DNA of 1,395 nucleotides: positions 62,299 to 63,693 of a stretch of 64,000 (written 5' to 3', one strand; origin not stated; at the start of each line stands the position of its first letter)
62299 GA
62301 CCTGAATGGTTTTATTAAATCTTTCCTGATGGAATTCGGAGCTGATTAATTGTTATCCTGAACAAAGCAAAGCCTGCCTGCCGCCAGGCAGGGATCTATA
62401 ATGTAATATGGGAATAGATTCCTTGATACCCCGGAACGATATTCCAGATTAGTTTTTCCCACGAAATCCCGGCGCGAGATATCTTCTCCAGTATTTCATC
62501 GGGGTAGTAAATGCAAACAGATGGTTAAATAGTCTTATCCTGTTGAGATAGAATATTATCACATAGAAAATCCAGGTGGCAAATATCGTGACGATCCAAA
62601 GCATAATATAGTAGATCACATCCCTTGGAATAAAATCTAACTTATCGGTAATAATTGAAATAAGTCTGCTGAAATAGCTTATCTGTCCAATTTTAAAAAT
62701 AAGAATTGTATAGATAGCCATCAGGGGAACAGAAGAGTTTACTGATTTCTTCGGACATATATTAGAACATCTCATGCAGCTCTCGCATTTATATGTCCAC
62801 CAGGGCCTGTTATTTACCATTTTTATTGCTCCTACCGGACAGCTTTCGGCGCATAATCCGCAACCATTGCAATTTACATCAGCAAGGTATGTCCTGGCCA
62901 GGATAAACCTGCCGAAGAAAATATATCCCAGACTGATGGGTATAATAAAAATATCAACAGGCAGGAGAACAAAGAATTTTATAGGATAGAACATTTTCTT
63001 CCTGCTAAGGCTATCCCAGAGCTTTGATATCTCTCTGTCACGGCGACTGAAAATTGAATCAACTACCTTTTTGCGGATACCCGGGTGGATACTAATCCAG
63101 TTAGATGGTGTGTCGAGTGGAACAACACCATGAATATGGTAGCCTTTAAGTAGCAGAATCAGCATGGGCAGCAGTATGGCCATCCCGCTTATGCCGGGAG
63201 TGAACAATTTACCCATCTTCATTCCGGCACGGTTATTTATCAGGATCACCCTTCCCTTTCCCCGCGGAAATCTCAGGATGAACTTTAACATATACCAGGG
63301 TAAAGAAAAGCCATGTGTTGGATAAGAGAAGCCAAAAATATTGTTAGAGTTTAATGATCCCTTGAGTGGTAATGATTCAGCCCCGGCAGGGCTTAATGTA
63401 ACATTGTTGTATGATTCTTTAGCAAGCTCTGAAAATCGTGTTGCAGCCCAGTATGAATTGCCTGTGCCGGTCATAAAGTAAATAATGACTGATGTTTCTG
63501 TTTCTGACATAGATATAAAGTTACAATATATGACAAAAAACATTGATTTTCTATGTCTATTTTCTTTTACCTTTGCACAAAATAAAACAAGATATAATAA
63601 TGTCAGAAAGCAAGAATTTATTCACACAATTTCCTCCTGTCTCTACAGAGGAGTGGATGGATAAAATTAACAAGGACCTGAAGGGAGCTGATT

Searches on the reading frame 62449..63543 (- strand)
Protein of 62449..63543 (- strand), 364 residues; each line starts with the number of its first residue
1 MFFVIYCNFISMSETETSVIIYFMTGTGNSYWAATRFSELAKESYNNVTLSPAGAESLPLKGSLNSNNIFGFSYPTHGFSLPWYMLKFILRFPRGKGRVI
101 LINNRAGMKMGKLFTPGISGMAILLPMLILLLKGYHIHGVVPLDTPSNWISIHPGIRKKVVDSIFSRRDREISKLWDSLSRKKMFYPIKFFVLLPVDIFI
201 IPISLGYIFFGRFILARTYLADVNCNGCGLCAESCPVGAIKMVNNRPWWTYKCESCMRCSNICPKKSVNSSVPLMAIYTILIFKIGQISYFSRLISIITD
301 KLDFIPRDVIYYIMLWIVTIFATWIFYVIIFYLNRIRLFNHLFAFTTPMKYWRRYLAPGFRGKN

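Call 72: search_protein_families(library=pfam, proteins=[window:62449-63543:-], max_evalue=0.00001)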
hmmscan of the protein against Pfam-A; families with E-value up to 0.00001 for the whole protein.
window:62449-63543:- (364 aa): 5 families
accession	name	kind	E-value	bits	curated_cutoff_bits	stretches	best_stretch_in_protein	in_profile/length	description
PF00037.32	Fer4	-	2.8e-08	33.7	21.1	0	225-241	8-24/24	4Fe-4S binding domain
PF13187.11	Fer4_9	-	9.6e-07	29.2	27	1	224-266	1-50/52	4Fe-4S dicluster domain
PF13484.11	Fer4_16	-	4.3e-06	27.9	30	0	224-243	1-20/66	4Fe-4S double cluster binding domain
PF25160.1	LdpA_Fe-S-bd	-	4.3e-06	26.8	27.6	0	222-244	25-47/49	LdpA Fe-S cluster-binding domain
PF14697.11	Fer4_21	-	5.5e-06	26.9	35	0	222-242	38-59/59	4Fe-4S dicluster domain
